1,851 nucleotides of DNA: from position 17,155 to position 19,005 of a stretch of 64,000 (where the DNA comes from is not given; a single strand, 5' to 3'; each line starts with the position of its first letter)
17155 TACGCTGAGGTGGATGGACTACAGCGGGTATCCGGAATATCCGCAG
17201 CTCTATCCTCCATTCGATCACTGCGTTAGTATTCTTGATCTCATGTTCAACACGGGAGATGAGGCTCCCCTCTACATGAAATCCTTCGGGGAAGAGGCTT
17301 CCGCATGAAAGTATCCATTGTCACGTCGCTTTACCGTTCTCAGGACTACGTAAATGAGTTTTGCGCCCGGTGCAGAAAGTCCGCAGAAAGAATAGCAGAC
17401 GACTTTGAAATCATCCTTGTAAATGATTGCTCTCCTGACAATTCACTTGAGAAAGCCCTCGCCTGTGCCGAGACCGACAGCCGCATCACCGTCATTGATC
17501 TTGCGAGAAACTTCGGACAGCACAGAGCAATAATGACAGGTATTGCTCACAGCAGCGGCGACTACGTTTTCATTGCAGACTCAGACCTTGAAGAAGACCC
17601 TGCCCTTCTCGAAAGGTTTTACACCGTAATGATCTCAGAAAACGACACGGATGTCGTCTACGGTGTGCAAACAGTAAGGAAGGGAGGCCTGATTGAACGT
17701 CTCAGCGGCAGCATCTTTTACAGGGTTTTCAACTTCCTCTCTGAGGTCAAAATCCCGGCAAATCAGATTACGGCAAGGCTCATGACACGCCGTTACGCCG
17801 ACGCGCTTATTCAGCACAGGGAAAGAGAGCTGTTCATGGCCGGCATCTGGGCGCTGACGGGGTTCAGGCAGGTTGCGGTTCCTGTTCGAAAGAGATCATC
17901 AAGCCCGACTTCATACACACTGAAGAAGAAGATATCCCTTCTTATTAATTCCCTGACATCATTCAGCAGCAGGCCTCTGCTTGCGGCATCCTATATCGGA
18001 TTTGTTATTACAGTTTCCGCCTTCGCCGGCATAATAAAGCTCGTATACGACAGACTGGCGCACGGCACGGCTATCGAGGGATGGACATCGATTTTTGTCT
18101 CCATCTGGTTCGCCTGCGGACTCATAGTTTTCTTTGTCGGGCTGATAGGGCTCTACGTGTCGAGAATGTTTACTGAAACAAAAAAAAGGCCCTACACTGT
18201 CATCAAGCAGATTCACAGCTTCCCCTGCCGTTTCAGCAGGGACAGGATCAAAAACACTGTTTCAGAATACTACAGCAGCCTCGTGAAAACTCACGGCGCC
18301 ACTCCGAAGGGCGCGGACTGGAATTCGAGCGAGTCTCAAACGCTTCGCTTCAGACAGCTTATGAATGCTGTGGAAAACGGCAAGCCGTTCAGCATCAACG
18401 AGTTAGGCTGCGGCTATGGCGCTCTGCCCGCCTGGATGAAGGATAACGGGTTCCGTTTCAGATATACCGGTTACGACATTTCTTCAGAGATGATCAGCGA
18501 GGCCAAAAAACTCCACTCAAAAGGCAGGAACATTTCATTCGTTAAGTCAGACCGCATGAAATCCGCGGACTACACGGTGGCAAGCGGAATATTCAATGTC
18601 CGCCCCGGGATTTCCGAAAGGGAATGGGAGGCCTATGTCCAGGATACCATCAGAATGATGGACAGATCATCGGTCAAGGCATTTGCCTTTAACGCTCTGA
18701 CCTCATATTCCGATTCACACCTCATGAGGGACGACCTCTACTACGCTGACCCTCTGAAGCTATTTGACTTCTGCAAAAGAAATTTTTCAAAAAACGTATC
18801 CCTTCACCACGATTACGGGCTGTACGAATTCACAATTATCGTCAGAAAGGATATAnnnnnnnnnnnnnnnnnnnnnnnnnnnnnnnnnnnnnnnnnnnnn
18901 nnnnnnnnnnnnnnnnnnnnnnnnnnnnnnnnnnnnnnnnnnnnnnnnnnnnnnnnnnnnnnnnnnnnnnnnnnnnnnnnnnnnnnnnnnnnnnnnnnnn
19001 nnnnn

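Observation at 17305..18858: Unusual fusion of a bactoprenol-type GT2 glycosyltransferase with a SAM methyltransferase, in a WbqC/NeuD operon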

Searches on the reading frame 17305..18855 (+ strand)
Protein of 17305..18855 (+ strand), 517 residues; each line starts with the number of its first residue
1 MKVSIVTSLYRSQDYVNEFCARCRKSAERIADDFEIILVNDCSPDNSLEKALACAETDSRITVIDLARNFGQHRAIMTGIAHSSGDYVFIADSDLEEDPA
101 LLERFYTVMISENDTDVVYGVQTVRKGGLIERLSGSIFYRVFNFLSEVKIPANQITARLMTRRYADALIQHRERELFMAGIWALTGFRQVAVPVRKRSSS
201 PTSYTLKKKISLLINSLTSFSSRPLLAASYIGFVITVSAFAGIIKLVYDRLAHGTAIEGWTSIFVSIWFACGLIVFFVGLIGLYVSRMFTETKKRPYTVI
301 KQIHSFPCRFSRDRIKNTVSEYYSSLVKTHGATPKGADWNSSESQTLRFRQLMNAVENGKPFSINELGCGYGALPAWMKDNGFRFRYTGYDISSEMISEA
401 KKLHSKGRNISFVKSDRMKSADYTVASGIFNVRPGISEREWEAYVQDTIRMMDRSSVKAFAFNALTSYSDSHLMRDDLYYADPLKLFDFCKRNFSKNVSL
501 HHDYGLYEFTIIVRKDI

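Call 5: search_protein_families(library=pfam, proteins=[window:17305-18855:+], max_evalue=0.01)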
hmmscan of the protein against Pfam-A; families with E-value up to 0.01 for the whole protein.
window:17305-18855:+ (517 aa): 8 families
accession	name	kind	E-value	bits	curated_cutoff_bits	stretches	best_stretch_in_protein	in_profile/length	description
PF00535.33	Glycos_transf_2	-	7.8e-25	88.2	23.3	1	4-135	1-129/168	Glycosyl transferase family 2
PF13649.12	Methyltransf_25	-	1.3e-07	32.7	27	1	366-418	3-56/97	Methyltransferase domain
PF08242.18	Methyltransf_12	-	4.2e-06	27.8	30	1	366-431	2-76/98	Methyltransferase domain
PF08241.18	Methyltransf_11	-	5.6e-06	27.3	21.2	1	366-417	2-51/95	Methyltransferase domain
PF13489.12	Methyltransf_23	-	4.2e-05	23.8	27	1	364-430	26-82/164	Methyltransferase domain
PF10111.15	Glyco_tranf_2_2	-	0.00026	21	27.3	1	11-107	10-104/276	Glycosyltransferase like family 2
PF13847.12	Methyltransf_31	-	0.00067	19.8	27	1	366-419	9-65/145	Methyltransferase domain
PF05175.20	MTS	-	0.0056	16.8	23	0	357-420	28-93/170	Methyltransferase small domain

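Call 6: search_protein_families(library=ncbifam, proteins=[window:17305-18855:+], max_evalue=0.01)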
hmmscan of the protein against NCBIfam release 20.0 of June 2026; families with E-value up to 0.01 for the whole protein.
window:17305-18855:+ (517 aa): 21 families
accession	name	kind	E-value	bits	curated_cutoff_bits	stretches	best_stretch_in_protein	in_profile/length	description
NF047588.1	GlcsyltransPgfSStrep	equivalog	1e-43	149.8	500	1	1-302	1-304/308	glycosyltransferase PgfS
NF007986.1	PRK10714.1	equivalog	6.8e-38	130.4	529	1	2-303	7-311/316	undecaprenyl-phosphate 4-deoxy-4-formamido-L-arabinose transferase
NF007482.0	PRK10073.1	equivalog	2.1e-12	46.7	423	1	2-118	7-118/334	glycosyltransferase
NF047683.1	TeichurnBiosyTuaG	equivalog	4e-12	46.3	400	1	2-113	7-115/252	teichuronic acid biosynthesis protein TuaG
TIGR03937.1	PgaC_IcaA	equivalog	1.1e-10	41.1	422.3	1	2-125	46-166/407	poly-beta-1,6-N-acetyl-D-glucosamine synthase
NF041875.1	EPS_EpsD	equivalog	4.9e-08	32.7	370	1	31-120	28-114/325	exopolysaccharide biosynthesis glycosyltransferase EpsD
TIGR04242.1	nodulat_NodC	equivalog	2.7e-06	26.6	550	1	29-111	75-158/395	chitooligosaccharide synthase NodC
TIGR03111.1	glyc2_xrt_Gpos1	hypoth_equivalog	2.7e-06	26.4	363.95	1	2-122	50-169/439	TIGR03111 family XrtG-associated glycosyltransferase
NF010703.0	PRK14103.1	equivalog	5.9e-05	22.6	320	1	345-416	14-80/256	trans-aconitate 2-methyltransferase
TIGR03965.1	mycofact_glyco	equivalog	0.0001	21.3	280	1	20-105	92-175/467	mycofactocin biosynthesis glycosyltransferase MftF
NF050819.1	PolSacchBiosHfsG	equivalog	0.00022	20.5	500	1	29-124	34-131/302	polysaccharide biosynthesis protein HfsG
NF053739.1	GlytfEpsEBac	equivalog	0.0003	19.9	450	1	2-105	2-103/265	glycosyltransferase EpsE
NF007453.0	PRK10018.1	equivalog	0.00063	19.5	382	1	16-125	17-127/280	colanic acid biosynthesis glycosyltransferase WcaA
NF041394.1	GtaseAglG_Halo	equivalog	0.0012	18.2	440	1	1-108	1-106/304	glucosyl-dolichyl phosphate glucuronosyltransferase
TIGR02072.1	BioC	equivalog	0.0019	18.1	184.95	1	350-417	21-88/244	malonyl-ACP O-methyltransferase BioC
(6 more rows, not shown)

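Call 7: find_homologous_proteins(query=window:17305-18855:+, max_evalue=0.00001)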
Query window:17305-18855:+ (517 aa): 4185 proteins with E <= 0.00001 among 8000 candidates; the best 120 are listed.
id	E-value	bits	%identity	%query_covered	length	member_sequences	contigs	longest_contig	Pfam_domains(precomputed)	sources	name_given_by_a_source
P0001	0.0e+0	1169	100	100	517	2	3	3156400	PF13649.13,PF00535.33,PF08241.19,PF08242.19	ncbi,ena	-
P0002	5.4e-201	687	57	100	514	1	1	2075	PF13847.13,PF10111.15,PF13649.13,PF00535.33,PF08241.19,PF08242.19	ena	-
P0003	1.1e-199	682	57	100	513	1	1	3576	PF13847.13,PF10111.15,PF13649.13,PF00535.33,PF08241.19,PF08242.19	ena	-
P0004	5.8e-180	617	51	100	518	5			PF10111.15,PF13641.13,PF13649.13,PF00535.33,PF08242.19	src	-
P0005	3.6e-170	585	50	100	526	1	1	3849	PF10111.15,PF13649.13,PF00535.33,PF08242.19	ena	-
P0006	5.2e-164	565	48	100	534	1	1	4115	PF13649.13,PF00535.33,PF08242.19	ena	-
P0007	1.0e-162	561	51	100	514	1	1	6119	PF13649.13,PF00535.33,PF08242.19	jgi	jgi:putative glycosyltransferase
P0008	5.1e-160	552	48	100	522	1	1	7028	PF10111.15,PF00535.33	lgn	-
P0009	1.6e-158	547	48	100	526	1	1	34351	PF13649.13,PF00535.33,PF08242.19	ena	-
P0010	5.4e-158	545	50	100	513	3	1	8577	PF13649.13,PF00535.33,PF08242.19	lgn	-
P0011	5.4e-154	532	47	100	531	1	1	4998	PF13641.13,PF13649.13,PF00535.33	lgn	-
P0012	1.5e-152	527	48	99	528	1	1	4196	PF13649.13,PF00535.33,PF08242.19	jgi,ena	-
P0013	2.1e-152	526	48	100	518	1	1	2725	PF13847.13,PF13649.13,PF00535.33,PF08242.19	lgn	-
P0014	6.7e-149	515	45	100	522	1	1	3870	PF10111.15,PF13649.13,PF00535.33,PF08241.19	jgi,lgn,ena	-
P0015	2.4e-147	510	45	100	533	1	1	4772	PF13847.13,PF13489.13,PF13649.13,PF00535.33,PF08241.19,PF08242.19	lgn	-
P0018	1.0e-107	379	36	100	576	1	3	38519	PF13649.13,PF00535.33,PF08242.19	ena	-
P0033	7.2e-103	363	53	60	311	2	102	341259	PF00535.33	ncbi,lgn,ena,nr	ncbi:MAG TPA: glycosyltransferase family 2 protein [Thermoanaerobaculia bacterium]|nr:glycosyltransf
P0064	2.8e-101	358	52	59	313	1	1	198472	PF10111.15,PF00535.33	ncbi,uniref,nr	ncbi:glycosyl transferase [Pseudomonas taiwanensis]|uniref:glycosyltransferase family 2 protein n=1 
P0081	1.0e-100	356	54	59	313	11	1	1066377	PF10111.15,PF00535.33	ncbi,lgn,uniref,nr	ncbi:glycosyltransferase family 2 protein [Achromobacter anxifer]|uniref:glycosyltransferase family 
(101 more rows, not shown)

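Call 8: find_encoding_contigs(protein=P0001, flank=6000, max_places=3)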
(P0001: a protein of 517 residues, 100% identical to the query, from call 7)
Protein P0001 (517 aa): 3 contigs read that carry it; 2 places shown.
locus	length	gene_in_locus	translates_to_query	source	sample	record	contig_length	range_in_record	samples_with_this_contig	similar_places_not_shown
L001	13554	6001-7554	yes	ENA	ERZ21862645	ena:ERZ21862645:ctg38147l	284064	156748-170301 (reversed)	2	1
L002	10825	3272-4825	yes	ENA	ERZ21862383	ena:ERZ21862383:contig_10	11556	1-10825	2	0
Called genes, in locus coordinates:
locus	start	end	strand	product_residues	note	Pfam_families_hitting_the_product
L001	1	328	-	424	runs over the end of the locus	PF00275:EPSP_synthase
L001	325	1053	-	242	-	PF08241:Methyltransf_11 (weak), PF13649:Methyltransf_25 (weak)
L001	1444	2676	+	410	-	PF01964:ThiC_Rad_SAM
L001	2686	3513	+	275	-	PF03808:Glyco_tran_WecG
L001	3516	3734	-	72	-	-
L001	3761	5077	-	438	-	PF01590:GAF, PF13185:GAF_2, PF13492:GAF_3, PF07228:SpoIIE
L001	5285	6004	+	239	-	PF08889:WbqC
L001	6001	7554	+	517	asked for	PF00535:Glycos_transf_2, PF08241:Methyltransf_11 (weak), PF08242:Methyltransf_12 (weak), PF13649:Methyltransf_25 (weak)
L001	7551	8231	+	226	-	PF25084:LbH_EIF2B (weak), PF25087:GMPPB_C (weak), PF21711:DCTN5 (faint), PF00132:Hexapep (weak)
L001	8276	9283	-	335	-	PF03783:CsgG (faint)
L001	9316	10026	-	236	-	-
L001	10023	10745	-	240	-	PF04542:Sigma70_r2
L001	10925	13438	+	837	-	PF12733:Cadherin-like, PF23414:Beta-prop_EML_2 (faint), PF25852:DUF6242_C (faint), PF15902:Sortilin-Vps10 (faint), PF14870:PSII_BNR (weak)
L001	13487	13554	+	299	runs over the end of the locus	-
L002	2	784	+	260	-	?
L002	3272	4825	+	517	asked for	PF00535:Glycos_transf_2, PF08241:Methyltransf_11 (weak), PF08242:Methyltransf_12 (weak), PF13649:Methyltransf_25 (weak)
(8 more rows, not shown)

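Call 9: find_encoding_contigs(protein=P0009, flank=8000, max_places=2)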
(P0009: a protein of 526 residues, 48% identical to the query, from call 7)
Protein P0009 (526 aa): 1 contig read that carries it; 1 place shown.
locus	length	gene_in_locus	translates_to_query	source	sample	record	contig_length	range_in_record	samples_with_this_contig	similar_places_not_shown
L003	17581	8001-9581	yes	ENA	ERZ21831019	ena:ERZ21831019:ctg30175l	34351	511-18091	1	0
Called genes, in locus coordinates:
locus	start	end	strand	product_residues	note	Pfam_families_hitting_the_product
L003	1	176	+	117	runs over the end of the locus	-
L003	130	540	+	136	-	-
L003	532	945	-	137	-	-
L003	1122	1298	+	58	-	-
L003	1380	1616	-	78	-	-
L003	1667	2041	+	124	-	PF01713:Smr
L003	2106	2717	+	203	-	PF14235:DUF4337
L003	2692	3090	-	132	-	-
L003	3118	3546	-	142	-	PF01814:Hemerythrin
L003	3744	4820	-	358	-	PF01041:DegT_DnrJ_EryC1, PF00155:Aminotran_1_2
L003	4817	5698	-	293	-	PF13489:Methyltransf_23, PF13847:Methyltransf_31 (weak), PF08241:Methyltransf_11, PF08242:Methyltransf_12, PF13649:Methyltransf_25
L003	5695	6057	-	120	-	PF00892:EamA (weak)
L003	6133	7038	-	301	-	-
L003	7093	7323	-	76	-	-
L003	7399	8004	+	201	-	PF08889:WbqC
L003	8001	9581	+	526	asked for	PF00535:Glycos_transf_2, PF08242:Methyltransf_12 (weak), PF13649:Methyltransf_25 (weak)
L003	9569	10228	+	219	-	PF25084:LbH_EIF2B (weak), PF25087:GMPPB_C (faint), PF00132:Hexapep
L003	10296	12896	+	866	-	PF09586:YfhO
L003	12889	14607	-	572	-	PF07719:TPR_2 (faint)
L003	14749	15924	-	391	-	-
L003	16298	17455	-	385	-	PF13579:Glyco_trans_4_4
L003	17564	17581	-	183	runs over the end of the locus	PF00132:Hexapep (faint)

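Call 10: find_encoding_contigs(protein=P0018, flank=8000, max_places=2)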
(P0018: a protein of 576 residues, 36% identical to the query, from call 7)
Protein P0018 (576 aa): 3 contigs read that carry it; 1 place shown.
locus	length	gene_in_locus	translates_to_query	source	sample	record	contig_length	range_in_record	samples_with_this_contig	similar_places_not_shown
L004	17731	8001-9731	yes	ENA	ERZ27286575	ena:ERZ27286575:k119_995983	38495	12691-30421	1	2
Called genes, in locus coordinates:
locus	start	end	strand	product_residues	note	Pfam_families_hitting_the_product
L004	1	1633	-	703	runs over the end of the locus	PF04134:DCC1-like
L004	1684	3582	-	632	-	-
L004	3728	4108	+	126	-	-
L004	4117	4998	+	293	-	PF13489:Methyltransf_23, PF02353:CMAS (weak), PF08241:Methyltransf_11, PF08242:Methyltransf_12, PF13649:Methyltransf_25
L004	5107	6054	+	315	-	PF00106:adh_short (faint), PF01073:3Beta_HSD, PF01370:Epimerase, PF02719:Polysacc_synt_2 (weak), PF04321:RmlD_sub_bind, PF16363:GDP_Man_Dehyd, PF07993:NAD_binding_4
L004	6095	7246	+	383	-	PF01041:DegT_DnrJ_EryC1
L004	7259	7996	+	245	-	PF08889:WbqC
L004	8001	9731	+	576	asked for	PF00535:Glycos_transf_2, PF13649:Methyltransf_25 (weak), PF08242:Methyltransf_12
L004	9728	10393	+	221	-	PF00132:Hexapep, PF14602:Hexapep_2 (weak)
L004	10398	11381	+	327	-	-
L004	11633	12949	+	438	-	PF03721:UDPG_MGDP_dh_N, PF03446:NAD_binding_2 (weak), PF00984:UDPG_MGDP_dh, PF03720:UDPG_MGDP_dh_C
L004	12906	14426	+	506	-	PF13579:Glyco_trans_4_4, PF13439:Glyco_transf_4, PF00534:Glycos_transf_1, PF13524:Glyco_trans_1_2 (weak), PF13692:Glyco_trans_1_4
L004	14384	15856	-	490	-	PF13579:Glyco_trans_4_4 (weak), PF13439:Glyco_transf_4, PF00534:Glycos_transf_1 (weak), PF13692:Glyco_trans_1_4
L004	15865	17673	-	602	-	PF00664:ABC_membrane, PF00005:ABC_tran, PF02463:SMC_N (weak)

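Call 13: search_solved_structures(query=window:17305-18855:+, max_evalue=0.01)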
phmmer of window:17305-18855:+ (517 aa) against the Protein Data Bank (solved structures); distinct sequences matched with E-value up to 0.01: 19.
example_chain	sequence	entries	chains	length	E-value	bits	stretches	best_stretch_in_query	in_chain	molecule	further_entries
5ekp_C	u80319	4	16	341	1.3e-43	152.7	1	2-302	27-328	Uncharacterized glycosyltransferase sll0501 | Glycosyltransferase sll0501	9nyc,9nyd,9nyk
9nye_A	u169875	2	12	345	1.4e-43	152.7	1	2-302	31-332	Glycosyltransferase sll0501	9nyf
5eke_A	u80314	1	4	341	1.8e-43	152.3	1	2-302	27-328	Uncharacterized glycosyltransferase sll0501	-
9hwj_A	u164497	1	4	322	5.7e-34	120.9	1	2-303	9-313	Undecaprenyl-phosphate 4-deoxy-4-formamido-L-arabinose transferase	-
9bhc_C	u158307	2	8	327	4.5e-33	118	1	2-303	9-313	Undecaprenyl-phosphate 4-deoxy-4-formamido-L-arabinose transferase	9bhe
8vxh_A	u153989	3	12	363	6.6e-33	117.4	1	2-303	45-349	Undecaprenyl-phosphate 4-deoxy-4-formamido-L-arabinose transferase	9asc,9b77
5mlz_A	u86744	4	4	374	1.4e-09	40.6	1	1-132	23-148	Dolichol monophosphate mannose synthase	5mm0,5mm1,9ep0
5hea_A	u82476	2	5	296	2.4e-08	36.4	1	4-117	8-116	Putative glycosyltransferase (GalT1)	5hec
8vh7_A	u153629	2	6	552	7.1e-08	34.9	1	32-117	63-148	Heparosan synthase B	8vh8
8viw_A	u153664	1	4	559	7.2e-08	34.9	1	32-117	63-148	Heparosan synthase B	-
3bcv_A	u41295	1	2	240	1.3e-05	27.4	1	2-129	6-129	Putative glycosyltransferase protein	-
5dly_A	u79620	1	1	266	0.00024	23.2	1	350-418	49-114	plantazolicin methyltransferase BamL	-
4kvz_A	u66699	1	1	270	0.00025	23.2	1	350-418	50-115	BamL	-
5dm0_A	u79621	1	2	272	0.00025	23.2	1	350-418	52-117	plantazolicin methyltransferase BamL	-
8bz8_A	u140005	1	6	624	0.00054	22.1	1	2-126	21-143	Glycosyltransferase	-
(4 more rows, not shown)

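Call 17: find_encoding_contigs(protein=P0064, flank=8000, max_places=2)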
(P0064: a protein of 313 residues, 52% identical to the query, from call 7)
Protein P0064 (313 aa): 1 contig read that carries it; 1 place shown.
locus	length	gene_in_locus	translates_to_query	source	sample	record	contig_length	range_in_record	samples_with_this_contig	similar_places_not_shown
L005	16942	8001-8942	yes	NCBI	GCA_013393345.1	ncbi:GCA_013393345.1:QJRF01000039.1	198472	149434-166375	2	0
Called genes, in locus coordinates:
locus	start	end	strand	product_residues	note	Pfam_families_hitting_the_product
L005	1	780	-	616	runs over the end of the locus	PF02690:Na_Pi_cotrans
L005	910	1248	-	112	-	-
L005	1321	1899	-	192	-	PF01553:Acyltransferase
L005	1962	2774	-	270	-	PF01149:Fapy_DNA_glyco, PF06831:H2TH, PF06827:zf-FPG_IleRS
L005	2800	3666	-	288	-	PF08668:HDOD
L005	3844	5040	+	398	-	PF17785:PUA_3, PF10672:Methyltrans_SAM, PF02475:TRM5-TYW2_MTfase, PF01728:FtsJ (weak), PF03602:Cons_hypoth95, PF05175:MTS, PF09445:Methyltransf_15, PF13847:Methyltransf_31, +2 more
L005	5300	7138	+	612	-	PF00920:ILVD_EDD_N, PF24877:ILV_EDD_C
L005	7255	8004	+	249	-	PF08889:WbqC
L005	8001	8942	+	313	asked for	PF00535:Glycos_transf_2, PF10111:Glyco_tranf_2_2 (faint)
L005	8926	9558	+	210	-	PF08241:Methyltransf_11 (weak), PF08242:Methyltransf_12, PF13649:Methyltransf_25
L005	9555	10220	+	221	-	PF25084:LbH_EIF2B, PF25087:GMPPB_C, PF00132:Hexapep, PF14602:Hexapep_2 (weak)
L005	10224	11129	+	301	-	PF04041:Glyco_hydro_130 (faint)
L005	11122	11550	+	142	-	PF04138:GtrA_DPMS_TM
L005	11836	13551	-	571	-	-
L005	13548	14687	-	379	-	PF01041:DegT_DnrJ_EryC1, PF00155:Aminotran_1_2, PF00266:Aminotran_5 (weak)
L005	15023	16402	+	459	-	PF00860:Xan_ur_permease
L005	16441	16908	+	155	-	PF00149:Metallophos (faint), PF12850:Metallophos_2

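Call 18: find_encoding_contigs(protein=P0081, flank=8000, max_places=2)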
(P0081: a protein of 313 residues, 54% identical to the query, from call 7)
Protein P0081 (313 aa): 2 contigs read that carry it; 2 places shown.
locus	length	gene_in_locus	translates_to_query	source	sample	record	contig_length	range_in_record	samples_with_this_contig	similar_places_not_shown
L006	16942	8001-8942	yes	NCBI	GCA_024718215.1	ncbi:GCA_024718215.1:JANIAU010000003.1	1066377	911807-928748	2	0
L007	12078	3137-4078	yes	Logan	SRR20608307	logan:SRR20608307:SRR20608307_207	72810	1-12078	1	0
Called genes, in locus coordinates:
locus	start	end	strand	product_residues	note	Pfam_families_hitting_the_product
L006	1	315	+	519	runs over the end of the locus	PF07364:DUF1485, PF07171:MlrC_C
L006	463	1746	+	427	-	PF07399:Na_H_antiport_3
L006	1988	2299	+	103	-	-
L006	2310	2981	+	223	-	PF04367:DUF502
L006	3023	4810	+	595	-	PF01336:tRNA_anti-codon, PF00152:tRNA-synt_2, PF02938:GAD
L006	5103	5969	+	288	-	PF03372:Exo_endo_phos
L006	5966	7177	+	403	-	PF13091:PLDc_2, PF00614:PLDc (weak), PF13091:PLDc_2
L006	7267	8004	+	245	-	PF08889:WbqC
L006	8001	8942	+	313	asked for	PF00535:Glycos_transf_2, PF10111:Glyco_tranf_2_2 (weak)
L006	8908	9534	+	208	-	PF08242:Methyltransf_12 (weak), PF13649:Methyltransf_25 (weak)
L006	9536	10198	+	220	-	PF25087:GMPPB_C (faint), PF00132:Hexapep, PF25084:LbH_EIF2B (faint), PF00132:Hexapep, PF14602:Hexapep_2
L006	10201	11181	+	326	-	-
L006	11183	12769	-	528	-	-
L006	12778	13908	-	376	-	PF01041:DegT_DnrJ_EryC1, PF00155:Aminotran_1_2 (weak)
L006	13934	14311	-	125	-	PF00892:EamA (weak)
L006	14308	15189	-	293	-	PF00483:NTP_transferase, PF12804:NTP_transf_3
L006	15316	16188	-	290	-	PF00892:EamA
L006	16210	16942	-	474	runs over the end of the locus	PF06609:TRI12, PF07690:MFS_1, PF00083:Sugar_tr (weak)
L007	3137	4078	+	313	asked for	PF00535:Glycos_transf_2, PF10111:Glyco_tranf_2_2 (weak)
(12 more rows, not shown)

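Call 19: find_encoding_contigs(protein=P0033, flank=8000, max_places=2)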
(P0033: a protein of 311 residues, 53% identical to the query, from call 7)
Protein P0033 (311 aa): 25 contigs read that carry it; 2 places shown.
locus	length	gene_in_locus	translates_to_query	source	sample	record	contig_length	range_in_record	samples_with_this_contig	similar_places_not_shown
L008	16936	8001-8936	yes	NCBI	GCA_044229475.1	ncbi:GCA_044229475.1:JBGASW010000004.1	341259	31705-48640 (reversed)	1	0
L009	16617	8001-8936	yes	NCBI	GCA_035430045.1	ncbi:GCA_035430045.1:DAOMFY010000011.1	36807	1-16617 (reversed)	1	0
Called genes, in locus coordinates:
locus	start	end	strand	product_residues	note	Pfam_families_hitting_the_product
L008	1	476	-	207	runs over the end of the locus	-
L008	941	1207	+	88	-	-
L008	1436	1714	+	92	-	-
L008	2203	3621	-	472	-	PF03446:NAD_binding_2 (weak), PF03721:UDPG_MGDP_dh_N, PF00984:UDPG_MGDP_dh, PF03720:UDPG_MGDP_dh_C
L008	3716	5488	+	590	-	PF13884:Peptidase_S74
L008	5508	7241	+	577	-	PF13884:Peptidase_S74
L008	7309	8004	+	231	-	PF08889:WbqC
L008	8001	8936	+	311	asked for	PF00535:Glycos_transf_2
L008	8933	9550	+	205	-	PF13489:Methyltransf_23, PF13847:Methyltransf_31 (weak), PF08241:Methyltransf_11 (weak), PF08242:Methyltransf_12, PF13649:Methyltransf_25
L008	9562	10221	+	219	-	PF25084:LbH_EIF2B (weak), PF00132:Hexapep (weak), PF25087:GMPPB_C (faint)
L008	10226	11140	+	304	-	-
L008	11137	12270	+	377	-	PF01041:DegT_DnrJ_EryC1, PF00155:Aminotran_1_2 (weak)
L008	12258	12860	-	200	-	-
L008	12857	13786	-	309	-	-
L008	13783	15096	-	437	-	-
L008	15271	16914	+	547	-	PF07995:GSDH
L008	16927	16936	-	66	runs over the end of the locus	-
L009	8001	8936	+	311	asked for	PF00535:Glycos_transf_2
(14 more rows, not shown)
